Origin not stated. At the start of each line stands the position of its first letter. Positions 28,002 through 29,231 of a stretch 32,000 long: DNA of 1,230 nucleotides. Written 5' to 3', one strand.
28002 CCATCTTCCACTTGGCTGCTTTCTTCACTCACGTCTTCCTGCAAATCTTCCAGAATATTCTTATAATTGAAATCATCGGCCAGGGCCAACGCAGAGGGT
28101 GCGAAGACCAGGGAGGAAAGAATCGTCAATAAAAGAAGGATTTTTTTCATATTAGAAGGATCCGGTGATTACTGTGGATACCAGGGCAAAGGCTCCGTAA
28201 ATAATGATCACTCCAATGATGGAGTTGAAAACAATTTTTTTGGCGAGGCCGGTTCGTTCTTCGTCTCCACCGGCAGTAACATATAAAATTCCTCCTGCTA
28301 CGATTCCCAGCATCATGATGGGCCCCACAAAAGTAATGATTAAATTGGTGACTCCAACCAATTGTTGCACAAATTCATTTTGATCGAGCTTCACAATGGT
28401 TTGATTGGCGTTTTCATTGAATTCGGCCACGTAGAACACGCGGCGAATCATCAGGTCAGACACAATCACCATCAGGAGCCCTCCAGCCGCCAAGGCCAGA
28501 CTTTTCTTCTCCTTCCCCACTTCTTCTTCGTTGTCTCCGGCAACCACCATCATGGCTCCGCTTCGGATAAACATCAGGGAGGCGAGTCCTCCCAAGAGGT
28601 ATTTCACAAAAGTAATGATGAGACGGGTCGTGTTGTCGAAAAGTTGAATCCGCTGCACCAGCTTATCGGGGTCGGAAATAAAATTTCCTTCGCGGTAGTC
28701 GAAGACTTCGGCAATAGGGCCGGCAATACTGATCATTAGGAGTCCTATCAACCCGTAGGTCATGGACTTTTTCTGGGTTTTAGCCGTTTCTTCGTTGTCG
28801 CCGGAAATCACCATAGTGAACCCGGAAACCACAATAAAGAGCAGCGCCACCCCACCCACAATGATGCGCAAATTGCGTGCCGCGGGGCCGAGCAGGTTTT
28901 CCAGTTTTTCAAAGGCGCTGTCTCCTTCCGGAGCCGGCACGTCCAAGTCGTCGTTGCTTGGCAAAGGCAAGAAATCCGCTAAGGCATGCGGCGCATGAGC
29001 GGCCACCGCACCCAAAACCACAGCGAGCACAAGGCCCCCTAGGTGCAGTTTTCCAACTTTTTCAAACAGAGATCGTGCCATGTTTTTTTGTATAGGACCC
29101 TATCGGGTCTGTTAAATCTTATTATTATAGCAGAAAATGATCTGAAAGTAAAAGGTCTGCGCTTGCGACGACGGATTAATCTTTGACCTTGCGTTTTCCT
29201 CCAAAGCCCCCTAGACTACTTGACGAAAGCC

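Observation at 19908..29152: Four-gene surface operon built around VirB2/TrbC-like pilin hairpins fused or linked to PKD adhesin arrays, with no T4SS machinery in sight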

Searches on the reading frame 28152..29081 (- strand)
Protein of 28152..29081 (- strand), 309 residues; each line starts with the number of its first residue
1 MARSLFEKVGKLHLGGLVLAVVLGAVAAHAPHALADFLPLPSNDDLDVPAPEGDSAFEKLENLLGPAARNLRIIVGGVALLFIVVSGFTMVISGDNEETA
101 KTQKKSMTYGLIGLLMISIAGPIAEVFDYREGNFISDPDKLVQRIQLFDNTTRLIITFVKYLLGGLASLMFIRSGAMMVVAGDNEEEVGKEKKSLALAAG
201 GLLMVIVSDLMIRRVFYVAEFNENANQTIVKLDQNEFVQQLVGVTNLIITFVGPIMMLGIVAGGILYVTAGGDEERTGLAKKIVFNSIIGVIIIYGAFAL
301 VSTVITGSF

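Call 4: search_protein_families(library=pfam, proteins=[window:28152-29081:-], max_evalue=0.1)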
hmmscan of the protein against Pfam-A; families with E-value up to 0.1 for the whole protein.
window:28152-29081:- (309 aa): 3 families
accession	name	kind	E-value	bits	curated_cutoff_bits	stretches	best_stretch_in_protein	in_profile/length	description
PF18895.5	T4SS_pilin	-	3.2e-21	75.6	26.6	3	60-120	5-64/71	Type IV secretion system pilin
PF04956.18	TrbC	-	0.0091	16.6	27.9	0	244-303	44-97/98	TrbC/VIRB2 pilin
PF05987.18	DUF898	-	0.023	14.3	28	0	156-229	185-258/336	Bacterial protein of unknown function (DUF898)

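Call 5: search_protein_families(library=ncbifam, proteins=[window:28152-29081:-], max_evalue=0.1)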
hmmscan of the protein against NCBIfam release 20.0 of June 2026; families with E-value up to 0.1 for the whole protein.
window:28152-29081:- (309 aa): 1 family
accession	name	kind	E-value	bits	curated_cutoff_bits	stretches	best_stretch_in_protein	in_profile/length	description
NF045849.1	ICE_MMCAP2_0565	equivalog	1.6e-09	37.3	40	2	73-126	22-75/80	Mbov_0395 family pilin-like conjugal transfer protein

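Call 9: find_encoding_contigs(protein=window:28152-29081:-, flank=10000, max_places=6)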
Protein window:28152-29081:- (309 aa): 8 contigs read that carry it; 5 places shown.
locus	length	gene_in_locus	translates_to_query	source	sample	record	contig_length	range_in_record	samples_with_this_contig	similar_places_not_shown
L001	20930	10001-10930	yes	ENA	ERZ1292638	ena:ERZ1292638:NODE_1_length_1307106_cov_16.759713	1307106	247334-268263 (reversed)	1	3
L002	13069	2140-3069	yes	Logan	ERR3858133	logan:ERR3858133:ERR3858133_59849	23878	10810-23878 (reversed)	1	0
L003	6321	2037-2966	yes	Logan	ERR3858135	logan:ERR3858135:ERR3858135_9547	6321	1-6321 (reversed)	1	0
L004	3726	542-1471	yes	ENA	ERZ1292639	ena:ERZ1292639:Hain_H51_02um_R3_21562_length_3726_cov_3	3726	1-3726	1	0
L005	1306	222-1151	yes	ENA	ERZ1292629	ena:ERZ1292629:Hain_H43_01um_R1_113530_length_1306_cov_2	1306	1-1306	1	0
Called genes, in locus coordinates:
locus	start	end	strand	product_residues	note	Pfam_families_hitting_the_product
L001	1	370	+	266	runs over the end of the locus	-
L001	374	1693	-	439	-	PF02844:GARS_N, PF01071:GARS_A, PF02843:GARS_C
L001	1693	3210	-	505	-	PF13522:GATase_6, PF13537:GATase_7, PF00156:Pribosyltran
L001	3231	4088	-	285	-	PF00763:THF_DHG_CYH, PF02882:THF_DHG_CYH_C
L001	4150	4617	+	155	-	-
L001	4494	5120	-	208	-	PF02223:Thymidylate_kin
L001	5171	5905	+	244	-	-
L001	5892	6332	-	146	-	PF00692:dUTPase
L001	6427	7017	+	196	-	-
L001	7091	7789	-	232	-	PF00687:Ribosomal_L1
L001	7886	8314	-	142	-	PF03946:Ribosomal_L11_N, PF00298:Ribosomal_L11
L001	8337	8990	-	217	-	-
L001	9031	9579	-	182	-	PF02357:NusG, PF00467:KOW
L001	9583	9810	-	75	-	PF00584:SecE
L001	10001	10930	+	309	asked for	PF18895:T4SS_pilin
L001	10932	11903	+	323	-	PF18895:T4SS_pilin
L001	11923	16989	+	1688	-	PF04956:TrbC (weak), PF18895:T4SS_pilin (weak), PF00801:PKD, PF18911:PKD_4, PF22352:K319L-like_PKD (weak), PF18911:PKD_4, PF00801:PKD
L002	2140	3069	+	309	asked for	PF18895:T4SS_pilin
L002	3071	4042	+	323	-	PF18895:T4SS_pilin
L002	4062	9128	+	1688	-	PF04956:TrbC (weak), PF18895:T4SS_pilin (weak), PF00801:PKD, PF18911:PKD_4, PF22352:K319L-like_PKD (weak), PF18911:PKD_4, PF00801:PKD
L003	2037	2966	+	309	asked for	PF18895:T4SS_pilin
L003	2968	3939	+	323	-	PF18895:T4SS_pilin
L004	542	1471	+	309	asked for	PF18895:T4SS_pilin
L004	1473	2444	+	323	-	PF18895:T4SS_pilin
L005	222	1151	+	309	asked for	PF18895:T4SS_pilin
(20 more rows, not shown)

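Call 12: find_homologous_proteins(query=window:28152-29081:-)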
Query window:28152-29081:- (309 aa): 126 proteins with E <= 0.001 among 8000 candidates; the best 120 are listed.
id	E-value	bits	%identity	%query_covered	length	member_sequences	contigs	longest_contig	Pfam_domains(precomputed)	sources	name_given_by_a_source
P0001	2.0e-189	646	100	100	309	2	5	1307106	PF18895.6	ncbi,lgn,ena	ncbi:MAG: hypothetical protein AAB383_05510 [Patescibacteria group bacterium]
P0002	4.2e-170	582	88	100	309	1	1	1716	PF18895.6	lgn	-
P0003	6.7e-170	582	88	100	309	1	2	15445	PF18895.6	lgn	-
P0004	9.0e-170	581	87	100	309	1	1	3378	PF18895.6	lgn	-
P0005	1.3e-166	571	87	100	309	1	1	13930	PF18895.6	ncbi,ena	-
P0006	3.4e-164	563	87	100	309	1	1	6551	PF18895.6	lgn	-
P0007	5.1e-161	553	83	100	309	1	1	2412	PF18895.6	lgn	-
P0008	3.0e-160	550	84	100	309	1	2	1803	PF18895.6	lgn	-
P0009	4.1e-160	550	83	100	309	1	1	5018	PF18895.6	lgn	-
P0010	3.3e-159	547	83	100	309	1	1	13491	PF18895.6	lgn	-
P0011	6.4e-159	546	83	100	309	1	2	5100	PF18895.6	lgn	-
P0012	9.6e-159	545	83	100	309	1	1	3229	PF18895.6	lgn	-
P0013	1.6e-158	544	83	100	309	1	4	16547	PF18895.6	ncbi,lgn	-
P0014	5.3e-158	543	82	100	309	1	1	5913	PF18895.6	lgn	-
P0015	1.6e-157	541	82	100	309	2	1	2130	PF18895.6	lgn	-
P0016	1.9e-157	541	80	100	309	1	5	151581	PF18895.6,PF04956.19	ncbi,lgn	-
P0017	3.3e-156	537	79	100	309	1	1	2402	PF18895.6,PF04956.19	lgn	-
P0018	3.1e-154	530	79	100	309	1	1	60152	PF18895.6,PF04956.19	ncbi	-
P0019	5.7e-151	520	78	100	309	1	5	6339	PF18895.6,PF04956.19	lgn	-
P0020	6.5e-151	519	77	100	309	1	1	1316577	PF18895.6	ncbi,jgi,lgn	ncbi:MAG: pilin [Candidatus Gracilibacteria bacterium]|jgi:hypothetical protein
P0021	8.1e-151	519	78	100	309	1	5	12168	PF18895.6,PF04956.19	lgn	-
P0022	1.2e-147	509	76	100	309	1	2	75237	PF18895.6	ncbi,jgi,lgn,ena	ncbi:MAG: hypothetical protein WC924_02445 [Candidatus Gracilibacteria bacterium]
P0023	1.2e-143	496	74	100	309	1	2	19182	PF18895.6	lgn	-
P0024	2.4e-143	495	74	100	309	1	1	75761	PF18895.6,PF04956.19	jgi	jgi:hypothetical protein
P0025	4.4e-143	494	74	98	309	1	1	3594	PF18895.6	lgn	-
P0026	1.9e-138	479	74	96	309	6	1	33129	PF18895.6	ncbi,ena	-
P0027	1.6e-136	472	71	100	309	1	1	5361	PF18895.6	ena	-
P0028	1.9e-136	472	72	91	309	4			PF18895.6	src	-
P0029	5.0e-136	471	70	100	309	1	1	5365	PF18895.6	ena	-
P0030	1.1e-135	469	71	97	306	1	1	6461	PF18895.6,PF04956.19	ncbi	-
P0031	1.7e-132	459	69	97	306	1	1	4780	PF18895.6,PF04956.19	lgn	-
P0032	3.6e-132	458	72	96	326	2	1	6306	PF18895.6,PF04956.19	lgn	-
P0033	3.7e-132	458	72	91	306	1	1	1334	PF18895.6,PF04956.19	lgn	-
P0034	1.1e-130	453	70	90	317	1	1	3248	PF18895.6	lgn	-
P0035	7.4e-130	450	70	97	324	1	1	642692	PF18895.6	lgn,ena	-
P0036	1.6e-129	449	71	90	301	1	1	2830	PF18895.6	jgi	-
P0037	8.9e-127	440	68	93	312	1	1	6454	PF18895.6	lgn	-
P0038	3.7e-126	438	66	98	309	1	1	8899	PF18895.6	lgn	-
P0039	4.8e-126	438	69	91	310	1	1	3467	PF18895.6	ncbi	-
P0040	1.2e-125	437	66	94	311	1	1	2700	PF18895.6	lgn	-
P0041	2.0e-125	436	69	91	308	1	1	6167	PF18895.6,PF04956.19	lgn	-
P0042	2.2e-124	432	65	98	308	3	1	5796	PF18895.6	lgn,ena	-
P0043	4.7e-124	431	65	98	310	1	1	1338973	PF18895.6,PF04956.19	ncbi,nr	ncbi:hypothetical protein IPG41_07140 [Candidatus Peregrinibacteria bacterium]|nr:MAG: hypothetical 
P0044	1.4e-123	430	66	92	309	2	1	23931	PF18895.6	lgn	-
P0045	2.1e-122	426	65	97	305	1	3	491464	PF18895.6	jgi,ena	jgi:hypothetical protein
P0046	1.3e-121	423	65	90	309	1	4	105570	PF18895.6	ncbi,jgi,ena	-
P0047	2.4e-121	422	66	98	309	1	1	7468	PF18895.6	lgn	-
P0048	3.0e-121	422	65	97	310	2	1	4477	PF18895.6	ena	-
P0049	8.0e-121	421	62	97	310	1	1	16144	PF18895.6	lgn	-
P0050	9.3e-121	421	62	97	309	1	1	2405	PF18895.6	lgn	-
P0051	1.1e-120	420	65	98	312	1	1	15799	PF18895.6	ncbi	-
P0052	3.3e-120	419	62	97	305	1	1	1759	PF18895.6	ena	-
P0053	4.3e-120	418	65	97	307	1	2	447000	PF18895.6,PF04956.19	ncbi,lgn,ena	-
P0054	4.6e-120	418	63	97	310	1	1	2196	PF18895.6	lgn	-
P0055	5.3e-120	418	64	95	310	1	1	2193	PF18895.6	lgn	-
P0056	6.2e-120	418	64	95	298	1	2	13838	PF18895.6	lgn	-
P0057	1.4e-119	417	62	98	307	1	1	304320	PF18895.6,PF04956.19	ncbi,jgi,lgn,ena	ncbi:MAG: hypothetical protein WC897_00370 [Candidatus Gracilibacteria bacterium]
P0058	2.0e-119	416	63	97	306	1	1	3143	PF18895.6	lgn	-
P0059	2.2e-119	416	63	98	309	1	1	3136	PF18895.6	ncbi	-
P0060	2.6e-119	416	63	97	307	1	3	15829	PF18895.6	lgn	-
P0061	3.7e-119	415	63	97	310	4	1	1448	PF18895.6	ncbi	-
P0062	4.6e-119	415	62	97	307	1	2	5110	PF18895.6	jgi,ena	-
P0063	2.4e-118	413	60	97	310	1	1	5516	PF18895.6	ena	-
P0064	5.7e-118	411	62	97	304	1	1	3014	PF18895.6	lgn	-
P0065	1.6e-117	410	64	95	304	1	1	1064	PF18895.6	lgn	-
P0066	5.6e-117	408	64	95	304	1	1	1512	PF18895.6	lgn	-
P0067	8.1e-117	408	65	90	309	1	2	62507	PF18895.6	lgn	-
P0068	8.8e-117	407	61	97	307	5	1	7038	PF18895.6,PF04956.19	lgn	-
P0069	1.3e-116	407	63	95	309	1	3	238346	PF18895.6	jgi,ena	jgi:hypothetical protein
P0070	1.9e-116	406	61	97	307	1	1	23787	PF18895.6,PF04956.19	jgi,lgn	jgi:hypothetical protein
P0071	2.9e-116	406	64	90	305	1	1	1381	PF18895.6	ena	-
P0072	3.9e-116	405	64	88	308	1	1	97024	PF18895.6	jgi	jgi:hypothetical protein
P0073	4.9e-116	405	62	97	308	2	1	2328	PF18895.6,PF04956.19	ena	-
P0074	5.2e-116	405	61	95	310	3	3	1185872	PF18895.6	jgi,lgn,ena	-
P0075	1.6e-115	403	61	99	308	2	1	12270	PF18895.6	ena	-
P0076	2.0e-115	403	63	95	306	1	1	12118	PF18895.6,PF04956.19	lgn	-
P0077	2.1e-115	403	61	98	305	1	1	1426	PF18895.6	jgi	-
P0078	6.1e-115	401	62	95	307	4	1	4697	PF18895.6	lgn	-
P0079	9.7e-115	401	62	97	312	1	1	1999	PF18895.6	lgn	-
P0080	9.8e-115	401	62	90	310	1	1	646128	PF18895.6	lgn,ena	-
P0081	1.7e-114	400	63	95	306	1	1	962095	PF18895.6,PF04956.19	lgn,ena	-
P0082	2.1e-114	400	62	97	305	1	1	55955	PF18895.6,PF04956.19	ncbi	-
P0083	2.2e-114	400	64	94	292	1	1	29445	PF18895.6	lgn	-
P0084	3.1e-114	399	60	100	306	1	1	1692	PF18895.6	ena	-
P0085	6.4e-114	398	63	97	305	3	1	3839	PF18895.6,PF04956.19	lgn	-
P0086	1.9e-113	397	63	95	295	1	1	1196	PF18895.6,PF04956.19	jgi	-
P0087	2.1e-113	396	64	88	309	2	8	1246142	PF18895.6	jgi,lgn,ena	-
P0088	3.2e-113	396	61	95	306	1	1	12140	PF18895.6,PF04956.19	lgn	-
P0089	5.5e-113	395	63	90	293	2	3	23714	PF18895.6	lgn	-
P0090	2.1e-111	390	59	95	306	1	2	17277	PF18895.6,PF04956.19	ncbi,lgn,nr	ncbi:hypothetical protein HY463_01690 [Candidatus Peregrinibacteria bacterium]|nr:hypothetical prote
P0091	4.8e-111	389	60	95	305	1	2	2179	PF18895.6,PF04956.19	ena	-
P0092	5.4e-111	388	64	88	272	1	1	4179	PF18895.6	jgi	jgi:hypothetical protein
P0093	4.9e-110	385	58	97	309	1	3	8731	PF18895.6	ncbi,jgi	jgi:hypothetical protein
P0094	1.3e-109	384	60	95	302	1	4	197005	PF18895.6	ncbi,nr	ncbi:hypothetical protein HOD30_00360 [Candidatus Peregrinibacteria bacterium]|nr:hypothetical prote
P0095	2.5e-109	383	59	95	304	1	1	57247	PF18895.6,PF04956.19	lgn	-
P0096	5.2e-109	382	59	95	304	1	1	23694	PF18895.6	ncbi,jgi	jgi:NADH:ubiquinone oxidoreductase subunit 6 (subunit J)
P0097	7.7e-109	381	62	88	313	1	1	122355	PF18895.6,PF04956.19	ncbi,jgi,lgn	ncbi:MAG: pilin [Candidatus Gracilibacteria bacterium]|jgi:hypothetical protein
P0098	1.6e-108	380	59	97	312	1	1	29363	PF18895.6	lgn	-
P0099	3.2e-108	379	59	94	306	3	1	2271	PF18895.6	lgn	-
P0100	3.2e-108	379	59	95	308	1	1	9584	PF18895.6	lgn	-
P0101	1.2e-105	371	59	95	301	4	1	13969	PF18895.6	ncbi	-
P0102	4.3e-105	369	57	90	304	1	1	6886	PF18895.6,PF04956.19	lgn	-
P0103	8.4e-105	368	58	100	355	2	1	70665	PF18895.6,PF04956.19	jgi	jgi:hypothetical protein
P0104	1.2e-104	368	56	95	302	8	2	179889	PF18895.6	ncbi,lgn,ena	-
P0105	2.1e-104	367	58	89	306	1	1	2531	PF18895.6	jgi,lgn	jgi:hypothetical protein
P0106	2.6e-104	367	56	95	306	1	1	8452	PF18895.6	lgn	-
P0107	1.5e-103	364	57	89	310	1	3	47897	PF18895.6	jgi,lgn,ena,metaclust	metaclust:\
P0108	2.5e-103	363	60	89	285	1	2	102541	PF18895.6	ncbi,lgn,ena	-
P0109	3.1e-102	360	54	100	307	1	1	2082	PF18895.6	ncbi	-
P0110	8.3e-101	355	54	95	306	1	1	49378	PF18895.6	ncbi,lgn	-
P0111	2.9e-100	353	56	91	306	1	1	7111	PF18895.6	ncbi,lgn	-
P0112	7.1e-98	345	53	100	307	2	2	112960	PF18895.6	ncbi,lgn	-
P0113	3.2e-97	343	56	94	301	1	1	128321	PF18895.6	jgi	-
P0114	8.0e-96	339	62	80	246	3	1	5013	PF18895.6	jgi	jgi:hypothetical protein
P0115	2.8e-94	334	80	63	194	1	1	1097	PF18895.6,PF04956.19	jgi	jgi:cytochrome bd-type quinol oxidase subunit 2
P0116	2.3e-84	301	61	71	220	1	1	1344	PF18895.6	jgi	jgi:hypothetical protein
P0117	1.2e-72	263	46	91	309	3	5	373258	PF18895.6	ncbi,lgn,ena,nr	ncbi:MAG: hypothetical protein UV80_C0002G0183 [Candidatus Peregrinibacteria bacterium GW2011_GWF2_4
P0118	1.0e-71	260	45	91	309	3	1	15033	PF18895.6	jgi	-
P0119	5.4e-71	257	45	99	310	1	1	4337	PF18895.6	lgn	-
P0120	2.5e-58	216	37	96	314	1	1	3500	PF18895.6,PF04956.19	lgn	-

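Call 15: find_related_loci(query=A1, collection=genome_contigs, flank=10000)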
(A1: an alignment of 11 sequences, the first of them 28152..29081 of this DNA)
Query A1 (309 aa) in genome_contigs; peptide patterns used: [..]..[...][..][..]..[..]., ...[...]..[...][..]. (x = any residue, [..] = any of these).
202 stretches matched a pattern; 87 encode a relative of the query (tblastn E <= 1e-3); the best 80 are kept; 80 distinct loci.
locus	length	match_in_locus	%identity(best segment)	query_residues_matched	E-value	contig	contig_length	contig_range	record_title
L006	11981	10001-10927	87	1-309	3e-171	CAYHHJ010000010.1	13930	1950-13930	MAG TPA_asm: uncultured Candidatus Peribacteria bacterium isolate ERP119702_co1_18 genome assembly, contig: NODE_5386_le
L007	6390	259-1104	73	28-309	2e-137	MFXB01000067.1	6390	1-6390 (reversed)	MAG: Candidatus Peregrinibacteria bacterium RIFCSPLOWO2_01_FULL_48_20 rifcsplowo2_01_scaffold_58865, whole genome shotgu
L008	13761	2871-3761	74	13-309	7e-136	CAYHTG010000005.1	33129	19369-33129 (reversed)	MAG TPA_asm: uncultured Candidatus Peribacteria bacterium isolate ERP119705_co15_114 genome assembly, contig: NODE_1033_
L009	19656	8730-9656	76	1-309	2e-135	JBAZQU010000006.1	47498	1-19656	MAG: Candidatus Gracilibacteria bacterium isolate SO_2017_SWC_60 scaffold_691_c1_LP-4_2017, whole genome shotgun sequenc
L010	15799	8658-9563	65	8-309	8e-130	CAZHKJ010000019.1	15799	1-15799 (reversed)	MAG TPA_asm: uncultured Candidatus Peribacteria bacterium isolate SRP286056_co1_480 genome assembly, contig: NODE_4542_l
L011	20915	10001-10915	62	7-309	2e-129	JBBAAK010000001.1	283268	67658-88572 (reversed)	MAG: Candidatus Gracilibacteria bacterium isolate SO_2017_GW3_40 scaffold_48_c1_OW296A_2017, whole genome shotgun sequen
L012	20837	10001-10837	65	31-309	4e-126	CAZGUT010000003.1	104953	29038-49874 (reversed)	MAG TPA_asm: uncultured Candidatus Peribacteria bacterium isolate SRP077602_co2_44 genome assembly, contig: NODE_238_len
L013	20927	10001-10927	80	1-309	2e-169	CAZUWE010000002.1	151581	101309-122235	MAG TPA_asm: uncultured Candidatus Peribacteria bacterium isolate SRP342105_co1_252 genome assembly, contig: NODE_111_le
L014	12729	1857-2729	60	15-309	9e-120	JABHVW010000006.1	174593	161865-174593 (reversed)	MAG: Candidatus Peregrinibacteria bacterium isolate SI047_bin117 k141_200255, whole genome shotgun sequence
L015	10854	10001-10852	62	10-288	9e-120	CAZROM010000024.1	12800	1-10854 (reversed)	MAG TPA_asm: uncultured Candidatus Peribacteria bacterium isolate SRP278252_co1_824 genome assembly, contig: NODE_8673_l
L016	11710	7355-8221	57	17-309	6e-116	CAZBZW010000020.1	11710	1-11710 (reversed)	MAG TPA_asm: uncultured Candidatus Peribacteria bacterium isolate SRP278252_co2_80 genome assembly, contig: NODE_11569_l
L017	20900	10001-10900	57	11-309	2e-115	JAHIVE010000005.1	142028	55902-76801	MAG: Patescibacteria group bacterium isolate MM_PC_MetaG.mb.59 MM_PC_MetaG.mb.59_k141_219423, whole genome shotgun seque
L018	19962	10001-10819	62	37-309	5e-113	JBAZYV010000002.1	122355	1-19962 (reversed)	MAG: Candidatus Gracilibacteria bacterium isolate SO_2017_GW1_90 NODE_1056_length_122355_cov_3.198392_OW334_2017, whole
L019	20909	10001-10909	56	11-309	2e-112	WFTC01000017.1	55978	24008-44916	MAG: Candidatus Gracilibacteria bacterium isolate S139_120_esom k151_595963, whole genome shotgun sequence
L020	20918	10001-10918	53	1-309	6e-107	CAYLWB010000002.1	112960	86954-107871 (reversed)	MAG TPA_asm: uncultured Candidatus Peribacteria bacterium isolate SRP300315_co1_78 genome assembly, contig: NODE_75_leng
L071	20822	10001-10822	35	37-307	4e-48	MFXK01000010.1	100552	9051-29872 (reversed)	MAG: Candidatus Peregrinibacteria bacterium RIFOXYB2_FULL_33_20 rifoxyb2_full_scaffold_175, whole genome shotgun sequenc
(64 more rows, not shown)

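Call 40: search_solved_structures(query=A2, max_evalue=10, show_alignments=2)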
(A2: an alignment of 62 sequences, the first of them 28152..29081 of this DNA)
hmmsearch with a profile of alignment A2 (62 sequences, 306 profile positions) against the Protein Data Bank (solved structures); distinct sequences matched with E-value up to 10: 2.
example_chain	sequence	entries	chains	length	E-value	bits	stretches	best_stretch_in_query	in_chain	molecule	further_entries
8hpt_A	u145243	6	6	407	0.034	16.5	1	192-296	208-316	C5a anaphylatoxin chemotactic receptor 1 | Muscarinic acetylcholine receptor M4,C5a anaphylatoxin chemotactic receptor 1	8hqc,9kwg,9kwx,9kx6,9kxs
9lp2_A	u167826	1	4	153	0.49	12.7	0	261-290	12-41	dAID23.4L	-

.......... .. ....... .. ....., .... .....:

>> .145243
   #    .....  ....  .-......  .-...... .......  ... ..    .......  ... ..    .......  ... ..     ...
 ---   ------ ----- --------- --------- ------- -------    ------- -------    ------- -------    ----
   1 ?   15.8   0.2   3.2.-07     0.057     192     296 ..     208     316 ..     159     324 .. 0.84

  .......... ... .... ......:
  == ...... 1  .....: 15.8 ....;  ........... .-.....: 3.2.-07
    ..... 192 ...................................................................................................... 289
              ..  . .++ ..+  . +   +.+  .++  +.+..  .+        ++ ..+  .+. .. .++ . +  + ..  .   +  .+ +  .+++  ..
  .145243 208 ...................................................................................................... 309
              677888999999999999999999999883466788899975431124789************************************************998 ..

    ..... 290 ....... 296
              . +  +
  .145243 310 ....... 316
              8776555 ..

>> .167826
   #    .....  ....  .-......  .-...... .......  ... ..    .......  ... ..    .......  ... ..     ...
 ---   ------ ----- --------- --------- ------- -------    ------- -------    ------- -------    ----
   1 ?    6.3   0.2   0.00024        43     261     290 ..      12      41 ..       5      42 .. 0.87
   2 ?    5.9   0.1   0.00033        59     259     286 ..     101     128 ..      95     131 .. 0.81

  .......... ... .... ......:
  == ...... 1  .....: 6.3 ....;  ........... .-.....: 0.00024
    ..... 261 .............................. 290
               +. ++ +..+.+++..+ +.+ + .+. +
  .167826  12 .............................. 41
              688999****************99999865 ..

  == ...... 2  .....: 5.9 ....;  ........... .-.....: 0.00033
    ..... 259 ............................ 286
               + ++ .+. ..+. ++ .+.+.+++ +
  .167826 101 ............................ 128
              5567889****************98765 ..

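Call 44: predict_structure(alignment_id=A2)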
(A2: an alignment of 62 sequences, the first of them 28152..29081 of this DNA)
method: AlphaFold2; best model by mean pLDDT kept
length: 309 residues; sequences in the alignment: 62
mean_pLDDT: 69.4   pTM: 0.46
mean pLDDT of the five models: 69.4, 66.7, 64.3, 57.2, 56.5
residues with pLDDT >= 90: 14; 70-90: 157; 50-70: 88; < 50: 50
segments of 3 or more residues with pLDDT < 50: 1-3, 5-12, 29-43, 45-49, 133-135, 215-222
pLDDT, mean of each block of 10 residues (from residue 1): 46 60 63 36 47 53 62 73 78 72 77 72 58 52 64 72 84 85 82 86 77 52 50 64 81 88 89 86 91 85 67
secondary structure, 60 per line:
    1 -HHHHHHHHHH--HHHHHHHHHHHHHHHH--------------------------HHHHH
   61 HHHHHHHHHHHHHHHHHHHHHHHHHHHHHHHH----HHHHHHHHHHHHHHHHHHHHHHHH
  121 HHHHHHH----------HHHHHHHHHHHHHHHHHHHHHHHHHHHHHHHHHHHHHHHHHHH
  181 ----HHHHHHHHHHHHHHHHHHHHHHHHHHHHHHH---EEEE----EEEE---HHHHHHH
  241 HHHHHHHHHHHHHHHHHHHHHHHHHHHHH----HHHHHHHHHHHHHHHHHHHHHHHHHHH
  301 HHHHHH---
elements in order: H2-11 H14-29 H56-92 H97-127 H138-180 H185-215 E219-222 E227-230 H234-269 H274-306
